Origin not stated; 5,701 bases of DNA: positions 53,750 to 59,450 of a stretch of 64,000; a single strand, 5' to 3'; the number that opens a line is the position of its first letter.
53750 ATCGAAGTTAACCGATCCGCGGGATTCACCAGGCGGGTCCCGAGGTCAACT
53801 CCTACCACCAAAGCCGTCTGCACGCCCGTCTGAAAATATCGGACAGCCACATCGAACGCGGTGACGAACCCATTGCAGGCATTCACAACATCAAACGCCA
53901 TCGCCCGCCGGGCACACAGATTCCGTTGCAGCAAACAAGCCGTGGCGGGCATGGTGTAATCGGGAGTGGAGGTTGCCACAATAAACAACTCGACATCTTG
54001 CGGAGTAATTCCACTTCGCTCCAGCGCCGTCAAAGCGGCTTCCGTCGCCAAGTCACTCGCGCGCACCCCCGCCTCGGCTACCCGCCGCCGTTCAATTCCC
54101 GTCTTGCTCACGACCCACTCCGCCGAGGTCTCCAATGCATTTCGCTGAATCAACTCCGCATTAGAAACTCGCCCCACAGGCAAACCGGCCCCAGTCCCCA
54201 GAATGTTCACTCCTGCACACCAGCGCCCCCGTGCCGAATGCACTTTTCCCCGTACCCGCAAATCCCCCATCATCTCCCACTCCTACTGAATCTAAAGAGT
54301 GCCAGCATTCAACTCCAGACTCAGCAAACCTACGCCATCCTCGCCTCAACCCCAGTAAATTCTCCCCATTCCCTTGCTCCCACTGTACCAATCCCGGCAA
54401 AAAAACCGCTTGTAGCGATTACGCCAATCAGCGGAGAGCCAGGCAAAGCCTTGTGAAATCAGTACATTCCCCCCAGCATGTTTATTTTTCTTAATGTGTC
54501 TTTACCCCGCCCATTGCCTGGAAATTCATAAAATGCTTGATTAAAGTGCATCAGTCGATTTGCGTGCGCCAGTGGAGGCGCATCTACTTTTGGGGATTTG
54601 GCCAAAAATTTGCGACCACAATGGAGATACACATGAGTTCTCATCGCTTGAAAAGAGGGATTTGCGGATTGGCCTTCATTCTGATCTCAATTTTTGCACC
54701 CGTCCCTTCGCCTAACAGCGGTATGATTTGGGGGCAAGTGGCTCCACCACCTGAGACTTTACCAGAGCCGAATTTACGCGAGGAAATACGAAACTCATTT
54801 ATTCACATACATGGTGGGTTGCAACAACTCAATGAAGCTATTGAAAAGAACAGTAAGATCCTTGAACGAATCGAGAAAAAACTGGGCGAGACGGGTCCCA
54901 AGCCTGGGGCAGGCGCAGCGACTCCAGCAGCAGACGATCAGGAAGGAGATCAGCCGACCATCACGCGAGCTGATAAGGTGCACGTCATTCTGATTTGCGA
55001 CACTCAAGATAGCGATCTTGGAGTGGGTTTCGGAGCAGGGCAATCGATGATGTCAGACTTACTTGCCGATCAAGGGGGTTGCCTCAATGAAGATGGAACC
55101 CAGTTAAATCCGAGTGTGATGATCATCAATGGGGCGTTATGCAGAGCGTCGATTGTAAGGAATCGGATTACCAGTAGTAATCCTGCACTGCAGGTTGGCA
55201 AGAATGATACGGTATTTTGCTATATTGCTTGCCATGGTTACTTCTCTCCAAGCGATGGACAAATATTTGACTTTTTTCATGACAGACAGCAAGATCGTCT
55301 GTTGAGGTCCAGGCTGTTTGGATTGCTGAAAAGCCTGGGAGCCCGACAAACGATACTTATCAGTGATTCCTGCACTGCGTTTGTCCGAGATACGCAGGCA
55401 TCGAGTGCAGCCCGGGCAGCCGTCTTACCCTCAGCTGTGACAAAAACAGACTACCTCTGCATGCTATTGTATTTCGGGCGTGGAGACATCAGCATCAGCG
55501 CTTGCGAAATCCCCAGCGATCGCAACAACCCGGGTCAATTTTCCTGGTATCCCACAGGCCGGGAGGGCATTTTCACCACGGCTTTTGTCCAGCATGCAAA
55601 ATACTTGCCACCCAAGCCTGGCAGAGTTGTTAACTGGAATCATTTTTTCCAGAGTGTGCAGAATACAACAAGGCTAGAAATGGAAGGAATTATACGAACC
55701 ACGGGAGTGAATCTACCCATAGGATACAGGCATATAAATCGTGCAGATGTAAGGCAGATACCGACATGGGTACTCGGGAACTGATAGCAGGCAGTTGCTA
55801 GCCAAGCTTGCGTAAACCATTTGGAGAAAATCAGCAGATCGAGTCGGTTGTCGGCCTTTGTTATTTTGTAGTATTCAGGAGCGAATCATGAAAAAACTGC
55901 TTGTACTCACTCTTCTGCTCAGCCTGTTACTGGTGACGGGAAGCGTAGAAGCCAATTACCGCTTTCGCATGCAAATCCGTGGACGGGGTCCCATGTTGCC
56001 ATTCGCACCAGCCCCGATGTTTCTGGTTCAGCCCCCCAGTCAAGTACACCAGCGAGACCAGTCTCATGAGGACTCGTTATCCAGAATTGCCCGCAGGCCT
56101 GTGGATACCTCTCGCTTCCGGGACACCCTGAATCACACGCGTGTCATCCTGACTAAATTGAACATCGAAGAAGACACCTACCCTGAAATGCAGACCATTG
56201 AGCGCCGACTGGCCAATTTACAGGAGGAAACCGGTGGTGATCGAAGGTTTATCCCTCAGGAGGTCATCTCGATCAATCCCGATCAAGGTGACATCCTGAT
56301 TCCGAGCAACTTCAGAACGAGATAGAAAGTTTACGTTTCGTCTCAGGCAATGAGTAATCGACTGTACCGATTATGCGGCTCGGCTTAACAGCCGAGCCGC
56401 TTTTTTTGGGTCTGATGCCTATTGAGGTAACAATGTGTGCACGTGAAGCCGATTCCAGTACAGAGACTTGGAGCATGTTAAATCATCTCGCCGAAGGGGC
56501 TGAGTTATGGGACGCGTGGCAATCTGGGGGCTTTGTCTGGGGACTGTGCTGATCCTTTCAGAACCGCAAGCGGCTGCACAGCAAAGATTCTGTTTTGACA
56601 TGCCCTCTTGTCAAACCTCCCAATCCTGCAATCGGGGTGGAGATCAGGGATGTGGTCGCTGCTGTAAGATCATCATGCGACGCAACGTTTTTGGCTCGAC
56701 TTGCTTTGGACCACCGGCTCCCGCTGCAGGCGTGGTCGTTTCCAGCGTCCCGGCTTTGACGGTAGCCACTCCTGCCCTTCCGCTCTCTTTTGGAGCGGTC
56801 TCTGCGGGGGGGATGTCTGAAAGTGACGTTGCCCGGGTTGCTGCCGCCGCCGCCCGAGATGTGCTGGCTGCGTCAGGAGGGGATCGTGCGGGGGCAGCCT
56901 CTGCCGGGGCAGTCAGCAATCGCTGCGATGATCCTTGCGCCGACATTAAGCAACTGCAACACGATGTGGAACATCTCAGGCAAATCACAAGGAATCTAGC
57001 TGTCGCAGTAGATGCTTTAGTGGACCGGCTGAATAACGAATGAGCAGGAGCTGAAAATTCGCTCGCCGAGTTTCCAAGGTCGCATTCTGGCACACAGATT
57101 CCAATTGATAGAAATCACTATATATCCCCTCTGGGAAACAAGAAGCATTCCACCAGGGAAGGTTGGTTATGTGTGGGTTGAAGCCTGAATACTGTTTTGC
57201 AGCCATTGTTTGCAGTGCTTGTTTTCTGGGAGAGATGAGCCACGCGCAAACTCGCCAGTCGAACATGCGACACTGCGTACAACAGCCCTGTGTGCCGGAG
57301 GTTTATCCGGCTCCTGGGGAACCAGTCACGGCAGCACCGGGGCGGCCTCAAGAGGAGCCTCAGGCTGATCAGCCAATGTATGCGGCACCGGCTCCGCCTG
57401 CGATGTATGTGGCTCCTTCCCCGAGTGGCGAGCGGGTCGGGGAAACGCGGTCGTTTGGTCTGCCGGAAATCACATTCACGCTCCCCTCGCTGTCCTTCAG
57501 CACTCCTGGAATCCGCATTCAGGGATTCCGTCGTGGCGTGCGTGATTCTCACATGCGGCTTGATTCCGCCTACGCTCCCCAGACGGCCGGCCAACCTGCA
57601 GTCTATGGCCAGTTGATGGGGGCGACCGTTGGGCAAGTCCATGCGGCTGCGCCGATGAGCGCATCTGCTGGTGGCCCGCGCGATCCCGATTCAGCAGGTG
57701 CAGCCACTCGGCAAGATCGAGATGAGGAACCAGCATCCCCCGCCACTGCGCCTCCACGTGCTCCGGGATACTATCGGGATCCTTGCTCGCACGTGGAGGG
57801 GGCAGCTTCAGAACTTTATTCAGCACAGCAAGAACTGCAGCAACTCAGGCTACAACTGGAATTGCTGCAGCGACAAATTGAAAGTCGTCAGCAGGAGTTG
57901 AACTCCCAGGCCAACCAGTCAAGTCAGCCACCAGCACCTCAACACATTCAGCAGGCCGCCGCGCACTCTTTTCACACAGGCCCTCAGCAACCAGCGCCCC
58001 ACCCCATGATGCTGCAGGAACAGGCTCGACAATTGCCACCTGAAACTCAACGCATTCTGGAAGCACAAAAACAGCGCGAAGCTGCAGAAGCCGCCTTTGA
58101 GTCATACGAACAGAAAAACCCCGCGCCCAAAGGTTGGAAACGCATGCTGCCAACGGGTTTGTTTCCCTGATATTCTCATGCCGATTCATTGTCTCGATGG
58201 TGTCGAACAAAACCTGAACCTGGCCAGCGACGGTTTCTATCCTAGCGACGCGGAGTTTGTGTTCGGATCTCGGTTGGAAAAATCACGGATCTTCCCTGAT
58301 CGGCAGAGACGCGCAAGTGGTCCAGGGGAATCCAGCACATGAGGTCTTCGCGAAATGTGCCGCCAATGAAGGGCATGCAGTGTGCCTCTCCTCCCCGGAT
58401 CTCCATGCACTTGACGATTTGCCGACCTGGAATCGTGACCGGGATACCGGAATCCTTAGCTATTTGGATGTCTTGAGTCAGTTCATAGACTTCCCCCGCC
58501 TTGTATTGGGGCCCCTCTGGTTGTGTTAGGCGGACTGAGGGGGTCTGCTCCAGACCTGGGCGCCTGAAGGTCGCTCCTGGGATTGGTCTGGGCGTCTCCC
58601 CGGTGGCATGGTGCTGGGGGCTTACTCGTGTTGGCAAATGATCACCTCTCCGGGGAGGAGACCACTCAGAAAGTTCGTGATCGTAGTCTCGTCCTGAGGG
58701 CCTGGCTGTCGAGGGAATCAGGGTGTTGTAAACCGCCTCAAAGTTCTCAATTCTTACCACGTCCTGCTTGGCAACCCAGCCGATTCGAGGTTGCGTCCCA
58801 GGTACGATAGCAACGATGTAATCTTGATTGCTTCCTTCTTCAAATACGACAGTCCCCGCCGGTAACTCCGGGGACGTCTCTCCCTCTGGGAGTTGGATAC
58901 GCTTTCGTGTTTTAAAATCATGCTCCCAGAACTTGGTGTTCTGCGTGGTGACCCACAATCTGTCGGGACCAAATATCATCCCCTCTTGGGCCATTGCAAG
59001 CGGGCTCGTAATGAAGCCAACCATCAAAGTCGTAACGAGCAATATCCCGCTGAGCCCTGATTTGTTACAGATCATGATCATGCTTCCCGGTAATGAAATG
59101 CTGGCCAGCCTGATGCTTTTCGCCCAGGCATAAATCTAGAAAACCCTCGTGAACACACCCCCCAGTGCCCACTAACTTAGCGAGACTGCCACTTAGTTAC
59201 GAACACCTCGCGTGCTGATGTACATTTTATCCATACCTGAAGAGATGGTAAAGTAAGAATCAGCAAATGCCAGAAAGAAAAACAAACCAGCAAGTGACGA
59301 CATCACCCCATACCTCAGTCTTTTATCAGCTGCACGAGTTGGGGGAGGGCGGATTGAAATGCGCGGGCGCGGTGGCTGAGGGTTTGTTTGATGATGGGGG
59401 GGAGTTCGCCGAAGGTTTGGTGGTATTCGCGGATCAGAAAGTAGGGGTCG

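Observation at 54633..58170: Candidate new system: exported caspase-fold protease followed by three secreted coiled-coil proteins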

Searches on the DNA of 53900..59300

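Call 93: search_rna_families(source=window, start=53900, end=59300, threshold=evalue, max_evalue=0.1)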
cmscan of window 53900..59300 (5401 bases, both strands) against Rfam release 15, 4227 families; matches with E-value up to 0.1: 0.
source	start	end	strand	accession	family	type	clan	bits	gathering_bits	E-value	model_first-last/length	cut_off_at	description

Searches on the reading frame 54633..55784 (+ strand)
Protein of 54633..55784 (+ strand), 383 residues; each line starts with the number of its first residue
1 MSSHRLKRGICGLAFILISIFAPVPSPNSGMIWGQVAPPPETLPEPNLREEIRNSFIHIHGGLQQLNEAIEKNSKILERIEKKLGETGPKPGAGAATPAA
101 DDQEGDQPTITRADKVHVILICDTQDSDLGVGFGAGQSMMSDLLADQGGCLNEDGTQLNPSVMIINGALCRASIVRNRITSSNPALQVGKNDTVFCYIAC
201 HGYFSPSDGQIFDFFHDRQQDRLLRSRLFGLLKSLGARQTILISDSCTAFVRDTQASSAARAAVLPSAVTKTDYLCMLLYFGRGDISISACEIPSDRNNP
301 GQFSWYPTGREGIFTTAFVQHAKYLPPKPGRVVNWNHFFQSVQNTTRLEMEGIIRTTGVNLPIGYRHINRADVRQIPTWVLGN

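Call 3: search_protein_families(library=pfam, proteins=[window:54633-55784:+], max_evalue=1)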
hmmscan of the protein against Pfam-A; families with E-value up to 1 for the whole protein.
window:54633-55784:+ (383 aa): 1 family
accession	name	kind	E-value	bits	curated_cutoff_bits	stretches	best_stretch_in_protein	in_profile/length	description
PF00656.27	Peptidase_C14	-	0.083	13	21.4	1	191-323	67-192/233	Caspase domain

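Call 4: search_protein_families(library=ncbifam, proteins=[window:54633-55784:+], max_evalue=1)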
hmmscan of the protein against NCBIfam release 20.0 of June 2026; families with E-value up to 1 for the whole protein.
window:54633-55784:+ (383 aa): 1 family
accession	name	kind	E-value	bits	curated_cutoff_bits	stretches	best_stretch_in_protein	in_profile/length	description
NF047832.1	caspase_w_EACC1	subfamily_domain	0.086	12.3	140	1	190-252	69-135/211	caspase, EACC1-associated type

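Call 5: find_homologous_proteins(query=window:54633-55784:+)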
Query window:54633-55784:+ (383 aa): 3 proteins with E <= 0.001 among 6203 candidates.
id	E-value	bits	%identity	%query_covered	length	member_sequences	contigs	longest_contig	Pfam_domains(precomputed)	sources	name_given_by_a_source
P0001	6.6e-262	886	100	100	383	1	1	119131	-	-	-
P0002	1.6e-146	506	60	98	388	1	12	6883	-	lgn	-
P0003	1.3e-14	72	33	61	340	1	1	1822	-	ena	-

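Call 6: search_solved_structures(query=window:54633-55784:+, max_evalue=10, show_alignments=2)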
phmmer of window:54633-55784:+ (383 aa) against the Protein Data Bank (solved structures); distinct sequences matched with E-value up to 10: 7.
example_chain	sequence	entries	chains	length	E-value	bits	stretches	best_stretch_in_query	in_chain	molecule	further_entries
9lv4_A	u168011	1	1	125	1.5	10.5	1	66-109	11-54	Minibinder tw1102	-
8wql_AD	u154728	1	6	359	1.5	10.4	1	165-215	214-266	Photosystem II protein D1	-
8eqm_A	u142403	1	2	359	1.6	10.4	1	164-220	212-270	Photosystem II protein D1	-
7sa3_A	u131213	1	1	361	1.6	10.4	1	164-220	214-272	Photosystem q(B) protein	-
5h79_D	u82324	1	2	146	2.9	9.5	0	40-58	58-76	Immunoglobulin G-binding protein A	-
5h7a_C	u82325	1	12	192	4.7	8.8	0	40-58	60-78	Immunoglobulin G-binding protein A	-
5h7b_A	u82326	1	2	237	4.8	8.8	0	40-58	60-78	Immunoglobulin G-binding protein A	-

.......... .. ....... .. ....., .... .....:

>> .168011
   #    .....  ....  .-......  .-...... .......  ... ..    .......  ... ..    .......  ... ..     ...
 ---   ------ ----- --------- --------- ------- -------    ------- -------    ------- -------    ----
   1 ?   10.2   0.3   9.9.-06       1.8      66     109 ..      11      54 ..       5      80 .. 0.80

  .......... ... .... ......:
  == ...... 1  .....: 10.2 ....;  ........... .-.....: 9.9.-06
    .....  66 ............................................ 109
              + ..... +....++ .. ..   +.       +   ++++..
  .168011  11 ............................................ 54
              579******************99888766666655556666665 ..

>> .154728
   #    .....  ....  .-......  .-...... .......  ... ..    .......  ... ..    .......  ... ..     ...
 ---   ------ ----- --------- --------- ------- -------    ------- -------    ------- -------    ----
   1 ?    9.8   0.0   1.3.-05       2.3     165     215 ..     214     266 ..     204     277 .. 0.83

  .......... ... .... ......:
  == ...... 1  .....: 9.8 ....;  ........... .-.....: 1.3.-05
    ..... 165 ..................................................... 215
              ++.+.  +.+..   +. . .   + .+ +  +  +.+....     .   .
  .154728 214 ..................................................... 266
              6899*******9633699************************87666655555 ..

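Call 8: find_encoding_contigs(protein=P0002, flank=10000)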
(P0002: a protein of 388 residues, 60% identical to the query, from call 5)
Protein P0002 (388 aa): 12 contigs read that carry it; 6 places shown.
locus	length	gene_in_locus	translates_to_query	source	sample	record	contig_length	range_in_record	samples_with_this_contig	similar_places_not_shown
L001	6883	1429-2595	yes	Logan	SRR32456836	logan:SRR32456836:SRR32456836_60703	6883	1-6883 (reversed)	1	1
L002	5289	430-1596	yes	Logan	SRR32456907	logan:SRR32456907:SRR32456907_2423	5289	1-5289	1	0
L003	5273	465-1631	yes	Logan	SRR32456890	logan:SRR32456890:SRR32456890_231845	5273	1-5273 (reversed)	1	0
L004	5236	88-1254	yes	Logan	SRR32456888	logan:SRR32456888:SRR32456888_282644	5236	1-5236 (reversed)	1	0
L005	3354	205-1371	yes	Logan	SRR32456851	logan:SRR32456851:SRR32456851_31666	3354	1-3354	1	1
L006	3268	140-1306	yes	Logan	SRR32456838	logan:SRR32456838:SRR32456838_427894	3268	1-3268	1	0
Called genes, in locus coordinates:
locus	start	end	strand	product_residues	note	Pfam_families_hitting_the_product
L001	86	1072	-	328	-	PF08545:ACP_syn_III, PF08541:ACP_syn_III_C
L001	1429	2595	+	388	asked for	-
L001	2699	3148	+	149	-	-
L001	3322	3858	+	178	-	-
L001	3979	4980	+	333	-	-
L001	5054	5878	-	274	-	-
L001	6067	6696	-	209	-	PF01725:Ham1p_like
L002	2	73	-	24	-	?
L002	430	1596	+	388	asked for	-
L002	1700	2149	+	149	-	-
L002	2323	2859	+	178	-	-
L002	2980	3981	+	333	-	-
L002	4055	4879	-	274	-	-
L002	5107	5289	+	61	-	?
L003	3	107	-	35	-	?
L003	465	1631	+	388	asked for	-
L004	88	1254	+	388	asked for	-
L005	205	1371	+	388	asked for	-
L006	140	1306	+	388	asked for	-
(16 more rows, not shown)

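Call 83: find_encoding_contigs(protein=P0003, flank=5000)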
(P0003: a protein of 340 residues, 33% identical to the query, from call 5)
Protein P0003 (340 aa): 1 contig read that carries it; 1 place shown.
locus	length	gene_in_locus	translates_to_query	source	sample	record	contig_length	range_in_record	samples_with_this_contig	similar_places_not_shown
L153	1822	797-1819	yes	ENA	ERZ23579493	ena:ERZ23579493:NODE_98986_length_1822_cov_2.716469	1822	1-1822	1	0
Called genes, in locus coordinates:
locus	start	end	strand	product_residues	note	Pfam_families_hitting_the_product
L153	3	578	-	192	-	?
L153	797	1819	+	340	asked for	-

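Call 89: search_protein_families(library=padloc, proteins=[window:54633-55784:+], max_evalue=0.01)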
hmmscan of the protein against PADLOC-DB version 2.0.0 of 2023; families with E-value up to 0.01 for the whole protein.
window:54633-55784:+ (383 aa): 0 families

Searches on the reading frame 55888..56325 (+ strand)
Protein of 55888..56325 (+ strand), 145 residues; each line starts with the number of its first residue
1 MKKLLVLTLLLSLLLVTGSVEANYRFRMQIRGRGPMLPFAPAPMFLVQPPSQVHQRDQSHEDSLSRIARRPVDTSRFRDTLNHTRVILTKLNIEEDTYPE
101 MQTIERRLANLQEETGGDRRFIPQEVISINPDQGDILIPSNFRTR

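Call 3: search_protein_families(library=pfam, proteins=[window:55888-56325:+], max_evalue=1)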
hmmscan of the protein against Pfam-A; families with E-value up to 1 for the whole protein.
window:55888-56325:+ (145 aa): 0 families

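Call 4: search_protein_families(library=ncbifam, proteins=[window:55888-56325:+], max_evalue=1)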
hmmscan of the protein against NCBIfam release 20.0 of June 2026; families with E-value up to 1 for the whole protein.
window:55888-56325:+ (145 aa): 2 families
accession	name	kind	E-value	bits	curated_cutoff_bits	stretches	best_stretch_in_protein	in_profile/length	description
NF049994.1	slr1306_fam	domain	0.078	11.6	490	1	60-115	50-104/470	slr1306 family protein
NF005826.1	PRK07718.1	equivalog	0.24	11.3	140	1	52-107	31-86/143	flagellar basal body-associated protein FliL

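Call 89: search_protein_families(library=padloc, proteins=[window:55888-56325:+], max_evalue=0.01)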
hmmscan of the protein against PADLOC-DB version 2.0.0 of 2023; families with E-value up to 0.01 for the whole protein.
window:55888-56325:+ (145 aa): 0 families

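Call 95: find_homologous_proteins(query=window:55888-56325:+, max_evalue=0.01)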
Query window:55888-56325:+ (145 aa): 2 proteins with E <= 0.01 among 84 candidates.
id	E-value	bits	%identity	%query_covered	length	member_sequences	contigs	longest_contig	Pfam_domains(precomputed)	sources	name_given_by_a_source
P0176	2.5e-88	311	100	100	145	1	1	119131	-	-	-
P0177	4.3e-70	252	84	99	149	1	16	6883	-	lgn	-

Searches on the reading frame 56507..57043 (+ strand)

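Call 3: search_protein_families(library=pfam, proteins=[window:56507-57043:+], max_evalue=1)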
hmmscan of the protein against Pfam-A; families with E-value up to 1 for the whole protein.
window:56507-57043:+ (178 aa): 0 families

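Call 4: search_protein_families(library=ncbifam, proteins=[window:56507-57043:+], max_evalue=1)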
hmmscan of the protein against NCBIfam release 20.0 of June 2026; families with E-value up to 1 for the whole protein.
window:56507-57043:+ (178 aa): 1 family
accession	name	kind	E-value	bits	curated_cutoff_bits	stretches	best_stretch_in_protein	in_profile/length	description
NF010449.0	PRK13875.1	subfamily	0.34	10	442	1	62-146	249-330/443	conjugal transfer protein TrbL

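Call 89: search_protein_families(library=padloc, proteins=[window:56507-57043:+], max_evalue=0.01)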
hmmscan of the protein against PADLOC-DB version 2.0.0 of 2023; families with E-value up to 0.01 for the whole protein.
window:56507-57043:+ (178 aa): 0 families

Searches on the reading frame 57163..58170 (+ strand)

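Call 3: search_protein_families(library=pfam, proteins=[window:57163-58170:+], max_evalue=1)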
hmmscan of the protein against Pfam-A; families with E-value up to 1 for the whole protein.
window:57163-58170:+ (335 aa): 2 families
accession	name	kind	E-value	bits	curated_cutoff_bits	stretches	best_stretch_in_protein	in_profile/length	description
PF14257.11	DUF4349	-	0.47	10.2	27.7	1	216-272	122-178/213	Domain of unknown function (DUF4349)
PF02601.20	Exonuc_VII_L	-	0.61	9.9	35.9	1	217-324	184-278/315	Exonuclease VII, large subunit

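Call 4: search_protein_families(library=ncbifam, proteins=[window:57163-58170:+], max_evalue=1)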
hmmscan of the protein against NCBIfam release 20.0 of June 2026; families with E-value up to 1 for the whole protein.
window:57163-58170:+ (335 aa): 5 families
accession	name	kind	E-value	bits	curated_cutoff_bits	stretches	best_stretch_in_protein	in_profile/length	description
NF049847.1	FtsL_COG5462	equivalog_domain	0.019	14.7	50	1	213-279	13-80/85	cell division protein FtsL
NF033885.1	conj_TraP_IncI1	equivalog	0.13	12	135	1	210-260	108-157/217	conjugal transfer protein TraP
TIGR02168.1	SMC_prok_B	equivalog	0.15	9.7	567.35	1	214-317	258-484/1181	chromosome segregation protein SMC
NF050005.1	ABC_ATPase_Uup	equivalog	0.2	9.8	900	1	218-251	567-600/636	ATP-binding cassette ATPase Uup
NF038291.1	rep_pAB02_ORF2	subfamily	0.51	10.7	85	1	221-318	65-157/172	plasmid replication DNA-binding protein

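Call 89: search_protein_families(library=padloc, proteins=[window:57163-58170:+], max_evalue=0.01)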
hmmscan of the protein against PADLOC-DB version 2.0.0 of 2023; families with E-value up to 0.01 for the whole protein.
window:57163-58170:+ (335 aa): 0 families
